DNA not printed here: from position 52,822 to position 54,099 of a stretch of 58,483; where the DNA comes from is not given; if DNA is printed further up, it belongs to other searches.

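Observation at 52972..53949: Protein-arginine-methyltransferase (PRMT)-fold domain with an intact double-E loop inside the PKS loading module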

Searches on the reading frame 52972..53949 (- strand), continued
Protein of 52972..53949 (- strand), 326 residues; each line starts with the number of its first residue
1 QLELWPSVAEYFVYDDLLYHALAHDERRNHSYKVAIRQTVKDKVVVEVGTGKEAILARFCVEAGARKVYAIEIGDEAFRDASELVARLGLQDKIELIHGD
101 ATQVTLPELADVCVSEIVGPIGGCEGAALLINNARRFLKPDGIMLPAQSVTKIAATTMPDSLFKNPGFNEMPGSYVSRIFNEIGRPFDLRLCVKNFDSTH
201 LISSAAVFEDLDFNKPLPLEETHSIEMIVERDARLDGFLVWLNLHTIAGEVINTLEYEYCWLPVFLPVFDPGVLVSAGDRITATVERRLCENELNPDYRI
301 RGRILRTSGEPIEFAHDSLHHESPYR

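Call 38: find_related_loci(query=A1, collection=genome_contigs, flank=10000)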
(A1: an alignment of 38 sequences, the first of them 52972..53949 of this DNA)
Query A1 (326 aa) in genome_contigs; peptide patterns used: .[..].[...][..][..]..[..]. (x = any residue, [..] = any of these).
599 stretches matched a pattern (row limit reached: there are more); 571 encode a relative of the query (tblastn E <= 1e-3); the best 80 are kept; 80 distinct loci.
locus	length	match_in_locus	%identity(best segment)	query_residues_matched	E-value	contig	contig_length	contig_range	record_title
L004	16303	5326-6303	89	1-326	0e+0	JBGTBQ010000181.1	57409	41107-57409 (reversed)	MAG: Pyrinomonadaceae bacterium isolate JTS-RE10 k141_12131541, whole genome shotgun sequence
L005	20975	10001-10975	79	1-325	0e+0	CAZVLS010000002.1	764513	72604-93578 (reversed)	MAG TPA_asm: uncultured Acidobacterium sp. isolate SRP292972_co3_79 genome assembly, contig: NODE_5_length_764513_cov_52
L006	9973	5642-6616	78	1-325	0e+0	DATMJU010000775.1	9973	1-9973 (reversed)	MAG TPA_asm: Vicinamibacterales bacterium isolate SMAG_U13578 k141_358692, whole genome shotgun sequence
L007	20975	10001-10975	78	1-325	0e+0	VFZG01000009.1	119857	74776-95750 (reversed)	MAG: Acidimicrobiia bacterium isolate M_DeepCast_65m_m2_224 M_DeepCast_65m_m2_224_Ga0194120_10000143, whole genome shotg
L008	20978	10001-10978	65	1-326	8e-149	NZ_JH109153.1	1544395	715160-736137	Methylobacter tundripaludum SV96 Mettuscaffold_2, whole genome shotgun sequence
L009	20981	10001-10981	63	1-326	2e-145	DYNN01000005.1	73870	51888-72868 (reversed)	MAG TPA_asm: Thiomargarita sp. isolate SulCav_FS08_3_37_87 SulCav_FS08_3_66_length_73870_cov_47_283506, whole genome sho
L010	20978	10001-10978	61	1-326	2e-142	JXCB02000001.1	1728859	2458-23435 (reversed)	Tolypothrix campylonemoides VB511288 scaffold_000, whole genome shotgun sequence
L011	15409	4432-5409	63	1-326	1e-141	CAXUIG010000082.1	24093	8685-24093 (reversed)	MAG TPA_asm: uncultured bacterium isolate public_SRR14722086_metawrap_bin.4 genome assembly, contig: public_SRR14722086_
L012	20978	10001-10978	62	1-326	5e-141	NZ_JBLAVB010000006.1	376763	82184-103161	Rhodospirillum sp. A1_3_36 NODE_6_length_376763_cov_24.460291, whole genome shotgun sequence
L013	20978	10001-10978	62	1-326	5e-141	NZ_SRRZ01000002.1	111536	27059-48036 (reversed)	Microcoleus asticus IPMA8 template.sbt_2, whole genome shotgun sequence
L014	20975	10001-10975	60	2-326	3e-140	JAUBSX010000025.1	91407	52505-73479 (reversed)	Microcoleus sp. F4-D5 NODE_39_length_91407_cov_28.283707, whole genome shotgun sequence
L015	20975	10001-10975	60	2-326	4e-140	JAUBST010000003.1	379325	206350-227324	Microcoleus sp. F6_B6 NODE_10_length_379325_cov_142.391258, whole genome shotgun sequence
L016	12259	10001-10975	61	2-326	5e-140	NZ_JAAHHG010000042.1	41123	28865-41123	MAG: Okeania sp. SIO3B5 3B5_NODE_42, whole genome shotgun sequence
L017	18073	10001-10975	59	2-326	9e-139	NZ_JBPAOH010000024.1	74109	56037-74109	Tolypothrix sp. VBCCA 56010 strain VBCCA:56010 contig00024, whole genome shotgun sequence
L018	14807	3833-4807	61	2-326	4e-138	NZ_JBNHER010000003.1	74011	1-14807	Dapis sp. BLCC M126 strain BLCC-M126 NODE_67_length_74011_cov_27.510614, whole genome shotgun sequence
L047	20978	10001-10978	56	1-326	5e-126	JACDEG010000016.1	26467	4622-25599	MAG: Pyrinomonadaceae bacterium isolate MGR_bin354 SD2902_NODE_245_length_26467_cov_1.306986, whole genome shotgun seque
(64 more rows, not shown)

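Call 40: predict_structure(alignment_id=A1)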
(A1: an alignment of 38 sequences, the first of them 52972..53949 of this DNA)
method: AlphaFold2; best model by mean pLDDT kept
length: 326 residues; sequences in the alignment: 38
mean_pLDDT: 93.7   pTM: 0.91
mean pLDDT of the five models: 93.7, 93.4, 92.6, 92.3, 91.3
residues with pLDDT >= 90: 268; 70-90: 58; 50-70: 0; < 50: 0
segments of 3 or more residues with pLDDT < 50: none
pLDDT, mean of each block of 10 residues (from residue 1): 89 82 90 97 96 95 98 93 98 97 95 87 89 95 96 96 88 95 93 93 98 94 98 98 95 88 94 97 97 94 94 95 83
secondary structure, 60 per line:
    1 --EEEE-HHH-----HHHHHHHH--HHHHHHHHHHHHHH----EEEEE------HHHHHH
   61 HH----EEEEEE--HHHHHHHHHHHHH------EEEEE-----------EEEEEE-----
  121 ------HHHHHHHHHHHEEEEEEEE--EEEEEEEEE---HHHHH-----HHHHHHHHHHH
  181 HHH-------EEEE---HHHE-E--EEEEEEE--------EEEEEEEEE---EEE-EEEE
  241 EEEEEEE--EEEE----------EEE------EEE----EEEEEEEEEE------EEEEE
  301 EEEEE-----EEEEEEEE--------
elements in order: E3-6 H16-23 H26-39 E44-48 H55-62 E67-72 H75-87 E94-98 E110-115 H127-137 E138-145 E148-156 H160-164 H170-183 E191-194 E206-212 E221-229 E233-235 E237-247 E250-253 E264-266 E273-275 E280-289 E296-305 E311-318

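Call 44: fold_search(model_id=the predicted structure, library=pdb)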
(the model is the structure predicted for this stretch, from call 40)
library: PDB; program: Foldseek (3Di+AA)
matches with E <= 10: 1973; with E <= 0.001: 1305
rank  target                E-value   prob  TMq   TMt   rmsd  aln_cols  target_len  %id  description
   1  5lv3_D                4.3e-26  1.00  0.73  0.71   6.4       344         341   23  Crystal structure of mouse CARM1 in complex with ligand LH1561Br (released 2017-09-20)
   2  5ntc_A                5.2e-26  1.00  0.75  0.70   6.8       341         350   22  Crystal structure of mouse CARM1 in complex with inhibitor SA0678 (released 2018-05-30)
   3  2y1w_A                5.5e-26  1.00  0.76  0.72   6.6       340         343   21  CRYSTAL STRUCTURE OF COACTIVATOR ASSOCIATED ARGININE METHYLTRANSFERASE 1 (CARM1) IN COMPLEX WITH SINEFUNGIN AND INDOLE (released 2011-03-23)
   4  6d2l_A                5.5e-26  1.00  0.75  0.74   6.7       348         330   22  Crystal structure of human CARM1 with (S)-SKI-72 (released 2018-05-23)
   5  4ikp_A                5.9e-26  1.00  0.74  0.72   6.3       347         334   23  Crystal structure of coactivator-associated arginine methyltransferase 1 with methylenesinefungin (released 2013-02-13)
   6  5isd_B                6.2e-26  1.00  0.72  0.70   6.5       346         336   22  Crystal structure of mouse CARM1 in complex with inhibitor SA0592 (released 2017-03-15)
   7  5dx1_A                7.1e-26  1.00  0.74  0.70   6.3       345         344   23  Crystal structure of CARM1, sinefungin, and PABP1 peptide (R455) (released 2015-11-25)
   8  6d2l_E                8.0e-26  1.00  0.75  0.74   6.2       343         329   22  Crystal structure of human CARM1 with (S)-SKI-72 (released 2018-05-23)
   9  5e8r_A                9.0e-26  1.00  0.75  0.74   7.0       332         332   22  Human HMT1 hnRNP methyltransferase-like protein 6 (S. cerevisiae) (released 2015-12-09)
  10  5ntc_B                1.1e-25  1.00  0.74  0.72   6.5       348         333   22  Crystal structure of mouse CARM1 in complex with inhibitor SA0678 (released 2018-05-30)
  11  4c07                  1.3e-25  1.00  0.74  0.74   6.9       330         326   24  Crystal structure of M. musculus protein arginine methyltransferase PRMT6 with CaCl2 at 1.5 Angstroms (released 2014-07-30)
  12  3b3f_A                1.5e-25  1.00  0.73  0.70   6.2       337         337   23  The 2.2 A crystal structure of the catalytic domain of coactivator-associated arginine methyl transferase I(CARM1,142- (released 2007-11-06)
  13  5k8v_D                1.5e-25  1.00  0.74  0.71   6.3       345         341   23  Crystal Structure of Mus musculus Protein Arginine Methyltransferase 4 (CARM1 130-487) with CP1 (released 2016-11-09)
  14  2y1x_A                1.6e-25  1.00  0.76  0.73   6.5       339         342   22  CRYSTAL STRUCTURE OF COACTIVATOR ASSOCIATED ARGININE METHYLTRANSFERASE 1 (CARM1) IN COMPLEX WITH SINEFUNGIN AND INDOLE (released 2011-03-23)
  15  4qpp_A                1.6e-25  1.00  0.74  0.73   6.4       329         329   21  The Crystal Structure of Human HMT1 hnRNP methyltransferase-like protein 6 in complex with compound DS-421 (2-{4-[3-CH (released 2014-08-20)
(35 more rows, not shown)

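Call 60: search_solved_structures(query=L047:8609-9820:+, max_evalue=1e-40, show_alignments=2)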
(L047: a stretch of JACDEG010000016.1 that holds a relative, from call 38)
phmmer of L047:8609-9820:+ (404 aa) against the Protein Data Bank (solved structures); distinct sequences matched with E-value up to 1e-40: 55.
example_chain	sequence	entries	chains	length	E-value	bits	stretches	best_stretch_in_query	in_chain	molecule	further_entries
6mfy_A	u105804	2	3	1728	1.2e-165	554.7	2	2-404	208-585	Linear gramicidin synthase subunit A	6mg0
9be3_A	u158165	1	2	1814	1.5e-165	554.5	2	2-404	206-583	Linear gramicidin synthase subunit A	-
9be4_A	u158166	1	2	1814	1.5e-165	554.5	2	2-404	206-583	Linear gramicidin synthase subunit A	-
6mfz_A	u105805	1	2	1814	1.5e-165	554.5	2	2-404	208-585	Linear gramicidin synthase subunit A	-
9meh_A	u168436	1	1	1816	1.5e-165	554.5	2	2-404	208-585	Linear gramicidin synthase subunit A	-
4d4g_A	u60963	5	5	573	8.3e-126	423.6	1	1-404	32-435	APNAA1 | APNA A1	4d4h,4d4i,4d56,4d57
8hlk_A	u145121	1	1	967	1.8e-98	333.6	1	1-404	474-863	Microcystin synthetase B (Fragment)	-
8xjz_C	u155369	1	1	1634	1.3e-97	330.7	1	16-392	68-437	Peptide synthetase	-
6oyf_A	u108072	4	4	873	6.7e-96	325.1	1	1-404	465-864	Txo1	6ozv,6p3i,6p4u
6p1j_A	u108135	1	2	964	2.9e-95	323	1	1-404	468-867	Txo2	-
8jbr_A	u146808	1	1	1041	1.7e-94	320.4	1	1-404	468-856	McyA protein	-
1amu_A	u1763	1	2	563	1.2e-90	307.9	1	1-404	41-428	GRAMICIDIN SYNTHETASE 1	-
5n81_A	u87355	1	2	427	1.6e-87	297.5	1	1-404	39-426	Tyrocidine synthase 1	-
5n82_A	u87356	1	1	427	4.2e-87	296.1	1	1-404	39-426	Tyrocidine synthase 1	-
5jnf_C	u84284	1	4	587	2.3e-86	293.7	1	2-404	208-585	Linear gramicidin synthase subunit A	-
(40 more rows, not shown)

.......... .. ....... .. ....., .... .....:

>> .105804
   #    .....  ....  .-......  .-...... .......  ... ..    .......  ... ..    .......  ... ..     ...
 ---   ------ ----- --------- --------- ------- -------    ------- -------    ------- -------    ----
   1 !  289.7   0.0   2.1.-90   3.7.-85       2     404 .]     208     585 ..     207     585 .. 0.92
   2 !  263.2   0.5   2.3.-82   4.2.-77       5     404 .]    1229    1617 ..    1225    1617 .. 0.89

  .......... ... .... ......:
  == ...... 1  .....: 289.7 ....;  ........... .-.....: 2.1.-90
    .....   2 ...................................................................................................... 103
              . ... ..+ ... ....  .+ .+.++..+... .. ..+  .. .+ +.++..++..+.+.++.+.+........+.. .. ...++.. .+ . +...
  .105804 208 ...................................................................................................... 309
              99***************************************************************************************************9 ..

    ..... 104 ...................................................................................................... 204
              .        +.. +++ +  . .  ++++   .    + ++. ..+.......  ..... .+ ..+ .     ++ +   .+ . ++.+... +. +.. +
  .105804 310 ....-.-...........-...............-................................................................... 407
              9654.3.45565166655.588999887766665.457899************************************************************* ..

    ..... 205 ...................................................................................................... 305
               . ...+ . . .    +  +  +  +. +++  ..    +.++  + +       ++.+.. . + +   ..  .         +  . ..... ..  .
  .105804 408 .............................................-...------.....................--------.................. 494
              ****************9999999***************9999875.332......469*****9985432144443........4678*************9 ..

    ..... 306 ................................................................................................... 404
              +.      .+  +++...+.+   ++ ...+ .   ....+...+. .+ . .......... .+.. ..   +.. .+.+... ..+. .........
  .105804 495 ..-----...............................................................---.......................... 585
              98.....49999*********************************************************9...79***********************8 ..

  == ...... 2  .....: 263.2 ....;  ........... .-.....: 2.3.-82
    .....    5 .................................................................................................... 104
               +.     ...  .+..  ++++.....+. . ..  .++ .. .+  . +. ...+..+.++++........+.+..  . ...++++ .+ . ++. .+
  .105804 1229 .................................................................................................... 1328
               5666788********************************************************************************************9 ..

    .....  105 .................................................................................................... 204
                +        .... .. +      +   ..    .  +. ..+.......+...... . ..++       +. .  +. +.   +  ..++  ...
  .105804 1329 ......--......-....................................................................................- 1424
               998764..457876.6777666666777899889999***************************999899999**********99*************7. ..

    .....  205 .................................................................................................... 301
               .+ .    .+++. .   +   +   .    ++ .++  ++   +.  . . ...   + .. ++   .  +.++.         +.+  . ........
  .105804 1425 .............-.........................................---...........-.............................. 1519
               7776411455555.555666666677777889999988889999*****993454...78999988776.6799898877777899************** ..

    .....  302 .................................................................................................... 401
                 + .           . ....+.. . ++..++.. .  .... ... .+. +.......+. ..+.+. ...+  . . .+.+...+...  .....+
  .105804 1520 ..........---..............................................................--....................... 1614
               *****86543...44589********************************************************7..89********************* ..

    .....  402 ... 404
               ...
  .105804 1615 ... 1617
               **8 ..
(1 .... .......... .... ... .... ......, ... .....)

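Call 63: search_protein_families(library=ncbifam, proteins=[window:52972-53949:-], max_evalue=0.01)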
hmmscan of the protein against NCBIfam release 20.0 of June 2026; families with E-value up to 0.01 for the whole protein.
window:52972-53949:- (326 aa): 14 families
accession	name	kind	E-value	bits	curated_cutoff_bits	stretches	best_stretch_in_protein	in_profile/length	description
NF043040.1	corrin_prot_MT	hypoth_equivalog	3.5e-06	26.6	180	1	32-149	31-150/216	corrinoid protein-associated methyltransferase CpaM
NF041081.1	prot_lys_mtase_Arch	equivalog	1.2e-05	25.5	200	1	36-109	4-77/142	protein-lysine N-methyltransferase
TIGR00755.1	ksgA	equivalog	3.1e-05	23.4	171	1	35-115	23-100/256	16S rRNA (adenine(1518)-N(6)/adenine(1519)-N(6))-dimethyltransferase RsmA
NF001785.0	PRK00517.2-2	equivalog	6.5e-05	22.2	188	1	38-111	142-213/282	50S ribosomal protein L11 methyltransferase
NF001556.0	PRK00377.1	equivalog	8.6e-05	22.4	238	1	41-144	40-141/198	cobalt-precorrin-6Y C(15)-methyltransferase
NF000499.2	Erm23S_rRNA_broad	equivalog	0.0001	21.8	212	1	40-117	22-94/244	23S ribosomal RNA methyltransferase Erm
NF011486.0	PRK14896.1-1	equivalog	0.00063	18.9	450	1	39-117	47-122/284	16S ribosomal RNA methyltransferase A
TIGR03534.1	RF_mod_PrmC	equivalog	0.00068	19.2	199.1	1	41-115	86-162/253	peptide chain release factor N(5)-glutamine methyltransferase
TIGR04543.1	ketoArg_3Met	equivalog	0.00082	18.5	425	1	42-105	150-213/336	2-ketoarginine methyltransferase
TIGR02469.1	CbiT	equivalog_domain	0.00099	19.4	78.3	1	41-145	19-119/124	precorrin-6Y C5,15-methyltransferase (decarboxylating) subunit CbiT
TIGR00478.1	tly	subfamily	0.0018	17.6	185.8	1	39-115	73-147/228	TlyA family rRNA (cytidine-2'-O)-methyltransferase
TIGR00091.1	TIGR00091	equivalog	0.0023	17.3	112.65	1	38-110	14-84/194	tRNA (guanosine(46)-N7)-methyltransferase TrmB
NF052510.1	methyltran_MpqE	exception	0.0064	15.9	335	0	13-142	21-147/234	methyl-plastoquinone biosynthesis methyltransferase MpqE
TIGR00406.1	prmA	equivalog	0.0088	15.5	183.15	0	40-119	158-235/288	50S ribosomal protein L11 methyltransferase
